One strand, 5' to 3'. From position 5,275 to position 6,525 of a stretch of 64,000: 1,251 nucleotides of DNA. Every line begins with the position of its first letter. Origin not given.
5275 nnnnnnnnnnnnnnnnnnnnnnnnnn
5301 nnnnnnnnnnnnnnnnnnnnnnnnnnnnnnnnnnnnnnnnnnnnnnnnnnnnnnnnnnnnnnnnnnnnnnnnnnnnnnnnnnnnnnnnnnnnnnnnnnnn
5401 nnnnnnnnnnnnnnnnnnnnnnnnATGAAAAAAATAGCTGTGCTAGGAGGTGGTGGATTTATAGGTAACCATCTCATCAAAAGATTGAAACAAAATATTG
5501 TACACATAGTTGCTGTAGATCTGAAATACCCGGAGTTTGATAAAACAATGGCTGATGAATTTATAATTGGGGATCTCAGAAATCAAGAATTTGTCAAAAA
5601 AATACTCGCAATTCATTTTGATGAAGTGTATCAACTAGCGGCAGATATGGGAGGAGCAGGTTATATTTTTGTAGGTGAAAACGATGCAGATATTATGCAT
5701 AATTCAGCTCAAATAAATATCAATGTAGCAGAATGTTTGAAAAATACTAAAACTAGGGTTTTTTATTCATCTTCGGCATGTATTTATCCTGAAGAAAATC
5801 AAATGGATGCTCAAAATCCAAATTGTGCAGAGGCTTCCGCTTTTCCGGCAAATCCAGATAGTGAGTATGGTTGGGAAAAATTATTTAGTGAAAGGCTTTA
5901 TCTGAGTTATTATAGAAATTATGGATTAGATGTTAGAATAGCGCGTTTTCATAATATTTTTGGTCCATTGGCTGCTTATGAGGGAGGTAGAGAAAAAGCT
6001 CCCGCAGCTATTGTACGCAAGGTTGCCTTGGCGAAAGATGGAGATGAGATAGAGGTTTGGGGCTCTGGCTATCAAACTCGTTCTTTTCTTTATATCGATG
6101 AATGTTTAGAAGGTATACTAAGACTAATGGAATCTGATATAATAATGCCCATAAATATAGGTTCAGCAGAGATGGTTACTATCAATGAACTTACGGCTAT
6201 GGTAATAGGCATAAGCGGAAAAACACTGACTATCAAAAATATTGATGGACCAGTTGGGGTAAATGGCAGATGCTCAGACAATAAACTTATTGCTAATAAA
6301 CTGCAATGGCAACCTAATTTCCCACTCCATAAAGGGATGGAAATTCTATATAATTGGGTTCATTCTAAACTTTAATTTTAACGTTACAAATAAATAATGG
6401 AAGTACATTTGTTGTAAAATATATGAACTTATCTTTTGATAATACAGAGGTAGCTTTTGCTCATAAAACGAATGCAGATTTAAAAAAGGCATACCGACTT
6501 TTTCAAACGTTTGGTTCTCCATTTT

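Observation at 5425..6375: A plant-type GDP-mannose 3,5-epimerase (GME) homologue sits in the glycan locus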

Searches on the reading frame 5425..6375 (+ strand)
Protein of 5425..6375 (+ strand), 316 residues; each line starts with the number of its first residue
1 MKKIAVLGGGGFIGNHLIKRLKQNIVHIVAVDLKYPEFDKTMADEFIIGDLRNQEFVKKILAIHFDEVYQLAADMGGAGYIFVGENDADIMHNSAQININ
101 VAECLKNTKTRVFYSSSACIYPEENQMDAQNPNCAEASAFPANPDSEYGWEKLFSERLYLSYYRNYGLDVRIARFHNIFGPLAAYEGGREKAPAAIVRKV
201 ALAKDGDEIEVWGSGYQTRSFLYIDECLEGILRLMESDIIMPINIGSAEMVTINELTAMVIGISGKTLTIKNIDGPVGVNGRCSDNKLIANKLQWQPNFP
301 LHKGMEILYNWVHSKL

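Call 7: search_protein_families(library=ncbifam, proteins=[window:5425-6375:+], max_evalue=0.001)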
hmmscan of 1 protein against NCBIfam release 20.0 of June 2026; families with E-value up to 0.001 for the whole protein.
window:5425-6375:+ (316 aa): 17 families
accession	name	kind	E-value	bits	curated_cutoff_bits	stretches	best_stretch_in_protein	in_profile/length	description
NF047922.1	GDPFucSynFcl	equivalog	4.4e-30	105.2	500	1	2-312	3-301/308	GDP-L-fucose synthase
TIGR01179.1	galE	equivalog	1.4e-20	73.4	262.3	1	3-314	1-327/332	UDP-glucose 4-epimerase GalE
TIGR02197.1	heptose_epim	equivalog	4.6e-20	72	274.6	1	4-282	1-278/316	ADP-glyceromanno-heptose 6-epimerase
TIGR01181.1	dTDP_gluc_dehyt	equivalog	7.4e-20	71.3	365.1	1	4-312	2-311/321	dTDP-glucose 4,6-dehydratase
TIGR04180.1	EDH_00030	hypoth_equivalog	3.6e-18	65.7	475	1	5-299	2-296/297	NAD-dependent 4,6-dehydratase LegB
NF005998.1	PRK08125.1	equivalog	1.7e-10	40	777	1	2-262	316-583/649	bifunctional UDP-4-amino-4-deoxy-L-arabinose formyltransferase/UDP-glucuronic acid oxidase ArnA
NF008872.0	PRK11908.1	equivalog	3.3e-10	39.5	294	1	1-238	1-240/349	bifunctional UDP-4-keto-pentose/UDP-xylose synthase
NF043036.1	ErythonDh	equivalog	6.8e-09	35.3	325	1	3-178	2-179/321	D-erythronate dehydrogenase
NF008360.0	PRK11150.1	equivalog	1.3e-08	34.4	452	1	4-282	2-271/310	ADP-glyceromanno-heptose 6-epimerase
NF007582.0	PRK10217.1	equivalog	1.4e-08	34.3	698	1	138-228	150-233/355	dTDP-glucose 4,6-dehydratase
NF007490.0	PRK10084.1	subfamily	7.1e-08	31.8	649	1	121-247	142-260/361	dTDP-glucose 4,6-dehydratase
TIGR03466.1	HpnA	hypoth_equivalog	1.1e-06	27.7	367.65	1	4-169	3-161/327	hopanoid-associated sugar epimerase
NF007956.0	PRK10675.1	subfamily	3.7e-06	26.3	394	1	4-185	3-187/338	UDP-glucose 4-epimerase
NF041015.1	UDPsulfquin_syn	equivalog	9.6e-06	24.8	575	0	45-170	69-204/384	UDP-sulfoquinovose synthase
NF042422.1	oxyalk_red_OleD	equivalog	1.6e-05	24.5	580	1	3-122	2-115/329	2-alkyl-3-oxoalkanoate reductase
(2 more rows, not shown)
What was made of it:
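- On UDP-glucose 4-epimerase (GalE): 73 bits against a cutoff of 262 (call 7).
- Fcl scores 105 bits against a cutoff of 500 and GalE 73 against 262 (call 7).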

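Call 8: search_protein_families(library=pfam, proteins=[window:5425-6375:+])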
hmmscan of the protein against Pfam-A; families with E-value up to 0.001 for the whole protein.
window:5425-6375:+ (316 aa): 3 families
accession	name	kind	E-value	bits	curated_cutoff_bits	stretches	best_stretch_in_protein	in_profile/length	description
PF01370.27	Epimerase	-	1.4e-40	139.7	20.9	1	4-237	1-227/240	NAD dependent epimerase/dehydratase family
PF16363.11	GDP_Man_Dehyd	-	3.9e-23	82.9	27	1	6-305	2-329/332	GDP-mannose 4,6 dehydratase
PF01073.25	3Beta_HSD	-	2.2e-06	27.3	22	1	5-160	1-158/280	3-beta hydroxysteroid dehydrogenase/isomerase family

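Call 9: search_solved_structures(query=window:5425-6375:+, show_alignments=2)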
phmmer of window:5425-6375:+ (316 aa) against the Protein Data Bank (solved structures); distinct sequences matched with E-value up to 0.001: 108 (the best 60 are shown).
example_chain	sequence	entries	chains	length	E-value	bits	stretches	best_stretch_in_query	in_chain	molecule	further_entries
2c59_A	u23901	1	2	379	3.4e-86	292.9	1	3-314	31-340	GDP-MANNOSE-3', 5'-EPIMERASE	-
2c54_A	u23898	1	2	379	8.9e-86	291.5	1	3-314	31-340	GDP-MANNOSE-3', 5'-EPIMERASE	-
2c5a_A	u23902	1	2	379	1.2e-85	291.1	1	3-314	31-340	GDP-MANNOSE-3', 5'-EPIMERASE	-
2c5e_A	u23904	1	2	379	2.3e-85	290.2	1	3-314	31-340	GDP-MANNOSE-3', 5'-EPIMERASE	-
8sg0_A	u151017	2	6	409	4.2e-83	282.8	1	3-314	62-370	GDP-mannose 3,5-epimerase | GDP-mannose 3,5 epimerase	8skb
4lk3_A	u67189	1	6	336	1.2e-26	97.3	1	2-309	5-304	UDP-glucuronic acid decarboxylase 1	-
4gll_A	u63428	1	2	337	1.6e-26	96.9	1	2-309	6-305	UDP-glucuronic acid decarboxylase 1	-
2b69_A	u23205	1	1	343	1.7e-26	96.8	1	2-309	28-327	UDP-glucuronate decarboxylase 1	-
4m55_A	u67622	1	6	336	2.3e-26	96.4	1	2-309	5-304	UDP-glucuronic acid decarboxylase 1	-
6zl6_A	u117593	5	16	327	2.9e-22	82.9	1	3-312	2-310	Epimerase domain-containing protein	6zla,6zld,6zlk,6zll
4zrm_A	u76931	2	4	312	6.9e-22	81.7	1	4-311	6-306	UDP-glucose 4-epimerase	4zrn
6zlj_A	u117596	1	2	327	1e-21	81.1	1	3-312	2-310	Epimerase domain-containing protein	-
8du0_A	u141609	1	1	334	2.7e-20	76.5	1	3-313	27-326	GDP-L-fucose synthase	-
7ll6_A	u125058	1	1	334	2.7e-20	76.5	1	3-313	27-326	GDP-L-fucose synthase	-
6bwl_A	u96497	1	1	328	1.2e-19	74.3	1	3-314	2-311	Pal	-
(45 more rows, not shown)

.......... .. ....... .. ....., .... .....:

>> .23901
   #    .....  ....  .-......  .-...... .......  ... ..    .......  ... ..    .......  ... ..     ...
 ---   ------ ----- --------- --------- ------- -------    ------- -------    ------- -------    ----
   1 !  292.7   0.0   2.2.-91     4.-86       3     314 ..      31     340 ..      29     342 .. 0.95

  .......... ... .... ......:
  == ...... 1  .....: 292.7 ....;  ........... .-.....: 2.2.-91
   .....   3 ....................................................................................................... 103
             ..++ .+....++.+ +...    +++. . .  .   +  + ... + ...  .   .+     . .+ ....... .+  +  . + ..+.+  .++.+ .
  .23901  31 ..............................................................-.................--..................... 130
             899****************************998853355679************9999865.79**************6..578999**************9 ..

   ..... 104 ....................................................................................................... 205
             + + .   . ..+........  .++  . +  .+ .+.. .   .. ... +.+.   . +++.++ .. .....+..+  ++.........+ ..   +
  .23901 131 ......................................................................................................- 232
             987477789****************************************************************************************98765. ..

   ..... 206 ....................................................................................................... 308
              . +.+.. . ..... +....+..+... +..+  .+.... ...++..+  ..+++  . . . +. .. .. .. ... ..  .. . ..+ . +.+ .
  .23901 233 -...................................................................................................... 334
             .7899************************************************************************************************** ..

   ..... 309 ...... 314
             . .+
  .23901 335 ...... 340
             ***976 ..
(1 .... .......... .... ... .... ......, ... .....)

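Call 13: find_homologous_proteins(query=window:5425-6375:+, max_evalue=1e-10)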
Query window:5425-6375:+ (316 aa): 8000 proteins with E <= 1e-10 among 8000 candidates; the best 120 are listed.
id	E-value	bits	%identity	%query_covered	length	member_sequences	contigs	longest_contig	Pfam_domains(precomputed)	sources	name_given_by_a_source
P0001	1.5e-212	723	100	100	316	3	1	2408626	PF16363.12,PF01073.26,PF01370.28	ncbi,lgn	-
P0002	5.7e-187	639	88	100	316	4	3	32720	PF16363.12,PF01073.26,PF01370.28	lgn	-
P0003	3.9e-172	590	82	99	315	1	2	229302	PF04321.24,PF16363.12,PF01073.26,PF07993.19,PF01370.28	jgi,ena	-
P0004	1.1e-169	582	80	100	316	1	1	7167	PF16363.12,PF07993.19,PF01370.28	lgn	-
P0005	5.0e-169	580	79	100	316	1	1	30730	PF16363.12,PF01370.28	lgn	-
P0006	1.6e-168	578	81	100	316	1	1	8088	PF04321.24,PF16363.12,PF01073.26,PF01370.28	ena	-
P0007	2.2e-168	578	81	100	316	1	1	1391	PF16363.12,PF01370.28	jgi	jgi:nucleoside-diphosphate-sugar epimerase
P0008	4.3e-168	577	80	100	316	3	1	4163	PF04321.24,PF16363.12,PF01073.26,PF07993.19,PF01370.28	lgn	-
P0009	4.7e-168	577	81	100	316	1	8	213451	PF04321.24,PF16363.12,PF01370.28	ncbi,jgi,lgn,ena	-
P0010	1.2e-167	575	81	100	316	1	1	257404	PF04321.24,PF16363.12,PF01370.28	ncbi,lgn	-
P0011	1.5e-167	575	80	100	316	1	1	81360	PF16363.12,PF01370.28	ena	-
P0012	3.1e-167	574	80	100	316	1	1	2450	PF04321.24,PF16363.12,PF01370.28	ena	-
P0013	3.9e-167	574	80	100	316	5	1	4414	PF16363.12,PF01370.28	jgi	jgi:nucleoside-diphosphate-sugar epimerase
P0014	7.1e-166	570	80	100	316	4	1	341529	PF04321.24,PF16363.12,PF01370.28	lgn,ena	-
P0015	1.1e-165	569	79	100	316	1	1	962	PF04321.24,PF16363.12,PF01073.26,PF01370.28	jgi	jgi:GDP-D-mannose 3',5'-epimerase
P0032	4.9e-156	537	72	100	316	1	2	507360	PF16363.12,PF01073.26,PF01370.28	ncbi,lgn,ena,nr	ncbi:MAG: NAD-dependent dehydratase [Bacteroidetes bacterium]|nr:MAG: NAD-dependent dehydratase [Bac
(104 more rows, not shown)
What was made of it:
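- Checked: This is far beyond chance: phmmer E=3.4e-86 to Arabidopsis GME 2c59 (call 9), and the exact protein is recorded on a 2.41-Mb NCBI contig (call 13).
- The best NCBIfam hit by E-value is Fcl (call 7), and databases name the homologues generically (call 13).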

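Call 16: find_encoding_contigs(protein=P0001, flank=10000, max_places=3)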
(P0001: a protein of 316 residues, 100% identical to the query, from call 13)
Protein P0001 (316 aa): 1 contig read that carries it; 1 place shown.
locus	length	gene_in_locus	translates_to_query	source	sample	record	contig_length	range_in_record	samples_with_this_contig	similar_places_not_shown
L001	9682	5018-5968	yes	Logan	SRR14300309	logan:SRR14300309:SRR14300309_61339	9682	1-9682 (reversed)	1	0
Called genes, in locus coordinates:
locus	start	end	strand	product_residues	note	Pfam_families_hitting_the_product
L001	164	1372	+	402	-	PF13439:Glyco_transf_4 (weak), PF00534:Glycos_transf_1 (faint), PF13692:Glyco_trans_1_4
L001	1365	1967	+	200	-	PF02397:Bac_transf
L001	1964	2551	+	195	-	PF17836:PglD_N, PF25084:LbH_EIF2B (weak), PF25087:GMPPB_C (faint), PF00132:Hexapep, PF14602:Hexapep_2 (weak)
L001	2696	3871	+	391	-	PF00534:Glycos_transf_1, PF13692:Glyco_trans_1_4, PF13524:Glyco_trans_1_2 (weak)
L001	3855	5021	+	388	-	PF00534:Glycos_transf_1, PF13692:Glyco_trans_1_4, PF13524:Glyco_trans_1_2 (weak)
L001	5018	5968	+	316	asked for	PF01073:3Beta_HSD (weak), PF01370:Epimerase, PF16363:GDP_Man_Dehyd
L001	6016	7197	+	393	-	PF01619:Pro_dh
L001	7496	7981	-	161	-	PF00075:RNase_H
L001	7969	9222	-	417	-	PF08245:Mur_ligase_M, PF02875:Mur_ligase_C (weak)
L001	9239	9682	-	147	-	?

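Call 19: list_cluster_members(proteins=[P0001, P0009, P0010])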
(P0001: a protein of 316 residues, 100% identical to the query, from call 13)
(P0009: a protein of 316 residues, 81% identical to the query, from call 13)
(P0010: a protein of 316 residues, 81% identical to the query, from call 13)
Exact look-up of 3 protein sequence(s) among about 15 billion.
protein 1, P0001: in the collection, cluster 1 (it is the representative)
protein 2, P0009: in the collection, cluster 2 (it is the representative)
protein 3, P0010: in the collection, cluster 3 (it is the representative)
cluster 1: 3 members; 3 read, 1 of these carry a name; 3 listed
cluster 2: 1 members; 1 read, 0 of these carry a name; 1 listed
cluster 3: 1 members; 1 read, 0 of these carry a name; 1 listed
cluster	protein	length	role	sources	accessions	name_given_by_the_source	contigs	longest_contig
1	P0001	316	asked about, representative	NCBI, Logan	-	-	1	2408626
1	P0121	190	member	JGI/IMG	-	nucleoside-diphosphate-sugar epimerase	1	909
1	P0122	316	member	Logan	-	-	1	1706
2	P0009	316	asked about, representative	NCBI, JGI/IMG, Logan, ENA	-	-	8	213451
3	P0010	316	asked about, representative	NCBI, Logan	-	-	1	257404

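Call 27: search_protein_representatives(protein=window:5425-6375:+)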
Query: 316 residues. Proteins with E-value up to 0.001 (for the whole library): 32943; up to 1e-10: 8141; up to 1e-30: 800. The best 150 are listed.
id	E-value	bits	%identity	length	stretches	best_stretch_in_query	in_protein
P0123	5.1e-118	410.6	59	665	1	1-315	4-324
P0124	6.1e-115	400.5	58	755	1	2-314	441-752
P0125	6.9e-114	397.1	55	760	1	2-315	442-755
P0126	6.2e-113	393.9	59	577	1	3-316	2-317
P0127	6.2e-113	393.9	58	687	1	2-314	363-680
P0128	2.4e-111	388.7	58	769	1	2-315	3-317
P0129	2.5e-111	388.7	59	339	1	1-314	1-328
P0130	2.0e-109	382.4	53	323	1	2-314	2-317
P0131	2.7e-109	382.0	54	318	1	3-315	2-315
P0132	1.7e-100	353.1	54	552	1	2-313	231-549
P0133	1.4e-99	350.0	55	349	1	4-315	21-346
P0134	1.4e-97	343.5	55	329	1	3-313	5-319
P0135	5.5e-95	335.0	65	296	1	26-261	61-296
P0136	3.4e-94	332.4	52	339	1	3-315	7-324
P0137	3.6e-94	332.3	51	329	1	4-314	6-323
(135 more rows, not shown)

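Call 32: find_related_loci(query=A1, collection=genome_contigs, flank=10000)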
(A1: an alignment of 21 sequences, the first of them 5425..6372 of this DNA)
Query A1 (316 aa) in genome_contigs; peptide patterns used: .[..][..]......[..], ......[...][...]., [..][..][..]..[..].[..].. (x = any residue, [..] = any of these).
600 stretches matched a pattern (row limit reached: there are more); 515 encode a relative of the query (tblastn E <= 1e-3); the best 80 are kept; 80 distinct loci.
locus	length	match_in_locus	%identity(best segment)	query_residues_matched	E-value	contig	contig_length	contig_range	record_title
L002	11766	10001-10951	64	2-316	9e-137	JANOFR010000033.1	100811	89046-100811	MAG: Chitinophagaceae bacterium isolate SOY_64_metabat_361 SOY_64_k141_4266753, whole genome shotgun sequence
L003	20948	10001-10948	61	2-316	4e-135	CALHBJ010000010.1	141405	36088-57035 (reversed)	MAG: uncultured Rhizobiaceae group bacterium isolate H2_Bin_METABAT__29_1 genome assembly, contig: c_000000265581, whole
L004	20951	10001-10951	62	1-316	1e-134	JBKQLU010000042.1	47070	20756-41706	MAG: Desulfobaccales bacterium isolate CRr3G3H3I__bin_20 CRr3G3H3I_000000159736, whole genome shotgun sequence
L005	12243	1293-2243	60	1-316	6e-132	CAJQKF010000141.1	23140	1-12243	MAG: uncultured Gammaproteobacteria bacterium isolate 0.2_20180511_Bin_32_1 genome assembly, contig: c_000000002578, who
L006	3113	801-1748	60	2-316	6e-137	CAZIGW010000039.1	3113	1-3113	MAG TPA_asm: uncultured Hyphomicrobiales bacterium isolate binchicken_co84_405 genome assembly, contig: k141_230477, who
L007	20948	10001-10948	59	1-315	9e-128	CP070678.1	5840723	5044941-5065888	MAG: Phycisphaerales bacterium isolate bin7 chromosome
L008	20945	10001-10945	60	2-316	2e-127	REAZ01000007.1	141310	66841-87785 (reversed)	MAG: Cytophagales bacterium isolate PH2015_01D_39_27 PH2015_01D_scaffold_8, whole genome shotgun sequence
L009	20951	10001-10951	57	1-316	4e-127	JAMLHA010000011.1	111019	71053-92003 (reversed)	MAG: Crocinitomicaceae bacterium isolate ACE_NR_BACT17 ACE_NR_BACT17_11, whole genome shotgun sequence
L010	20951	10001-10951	57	1-316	1e-123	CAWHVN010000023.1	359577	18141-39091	MAG: uncultured Acidobacteriaceae bacterium isolate MFD04492.bin.2.12 genome assembly, contig: contig_51997, whole genom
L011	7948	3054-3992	60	2-312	5e-123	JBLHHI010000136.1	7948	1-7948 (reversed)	MAG: Bacteroidia bacterium isolate 3300054976_154 Ga0535667_0019725, whole genome shotgun sequence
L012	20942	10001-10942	59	1-312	4e-125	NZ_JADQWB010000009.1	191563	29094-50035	Agrobacterium leguminum strain MOPV5 NODE_9_length_191563_cov_35.485917, whole genome shotgun sequence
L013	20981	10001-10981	60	1-313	4e-120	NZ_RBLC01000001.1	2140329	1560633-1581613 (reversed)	Flavobacterium endophyticum strain DSM 29537 Ga0181031_101, whole genome shotgun sequence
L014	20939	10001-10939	54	4-316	7e-120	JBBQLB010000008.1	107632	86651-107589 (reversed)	MAG: Sphingomonadales bacterium isolate Co_metawrap_528 Cmw_528_k141_17162145_length_107632_cov_12.1512, whole genome sh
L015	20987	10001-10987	56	2-316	1e-115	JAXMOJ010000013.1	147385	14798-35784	MAG: Cephaloticoccus sp. isolate EC_MBin.50 ECX_210CoAssmbCtg, whole genome shotgun sequence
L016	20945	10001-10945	49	2-316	6e-97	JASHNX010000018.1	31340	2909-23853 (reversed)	MAG: Candidatus Sulfotelmatobacter sp. isolate JOPF008 JOPF_NEAR_contig_65793, whole genome shotgun sequence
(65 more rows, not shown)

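Call 46: find_encoding_contigs(protein=P0009, flank=10000, max_places=2)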
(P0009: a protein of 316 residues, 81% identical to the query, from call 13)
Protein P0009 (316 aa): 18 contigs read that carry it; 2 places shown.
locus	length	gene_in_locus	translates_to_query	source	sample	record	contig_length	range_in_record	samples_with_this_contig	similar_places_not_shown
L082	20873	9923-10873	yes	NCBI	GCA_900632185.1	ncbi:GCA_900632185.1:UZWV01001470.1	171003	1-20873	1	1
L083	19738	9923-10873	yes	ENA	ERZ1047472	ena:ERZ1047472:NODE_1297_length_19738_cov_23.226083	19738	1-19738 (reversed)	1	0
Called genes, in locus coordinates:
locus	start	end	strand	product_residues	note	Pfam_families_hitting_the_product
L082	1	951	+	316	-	?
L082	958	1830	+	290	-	PF00535:Glycos_transf_2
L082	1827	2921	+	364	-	PF13439:Glyco_transf_4, PF13579:Glyco_trans_4_4 (weak), PF00534:Glycos_transf_1, PF13692:Glyco_trans_1_4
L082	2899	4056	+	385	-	PF13439:Glyco_transf_4, PF13477:Glyco_trans_4_2, PF13579:Glyco_trans_4_4, PF00534:Glycos_transf_1, PF13692:Glyco_trans_1_4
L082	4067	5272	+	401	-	PF13439:Glyco_transf_4, PF00534:Glycos_transf_1, PF13692:Glyco_trans_1_4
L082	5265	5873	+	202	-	PF02397:Bac_transf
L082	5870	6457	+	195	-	PF17836:PglD_N, PF25087:GMPPB_C (weak), PF25084:LbH_EIF2B, PF00132:Hexapep (weak), PF25087:GMPPB_C, PF00132:Hexapep, PF14602:Hexapep_2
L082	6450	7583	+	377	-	PF01041:DegT_DnrJ_EryC1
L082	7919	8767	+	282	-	PF00534:Glycos_transf_1, PF13692:Glyco_trans_1_4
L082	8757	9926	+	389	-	PF00534:Glycos_transf_1, PF13692:Glyco_trans_1_4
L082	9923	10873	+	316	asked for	PF01370:Epimerase, PF04321:RmlD_sub_bind (weak), PF16363:GDP_Man_Dehyd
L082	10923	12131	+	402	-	PF01619:Pro_dh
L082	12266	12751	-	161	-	PF00075:RNase_H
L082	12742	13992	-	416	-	PF08245:Mur_ligase_M, PF02875:Mur_ligase_C (weak)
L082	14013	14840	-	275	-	-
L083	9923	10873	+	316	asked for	PF01370:Epimerase, PF04321:RmlD_sub_bind (weak), PF16363:GDP_Man_Dehyd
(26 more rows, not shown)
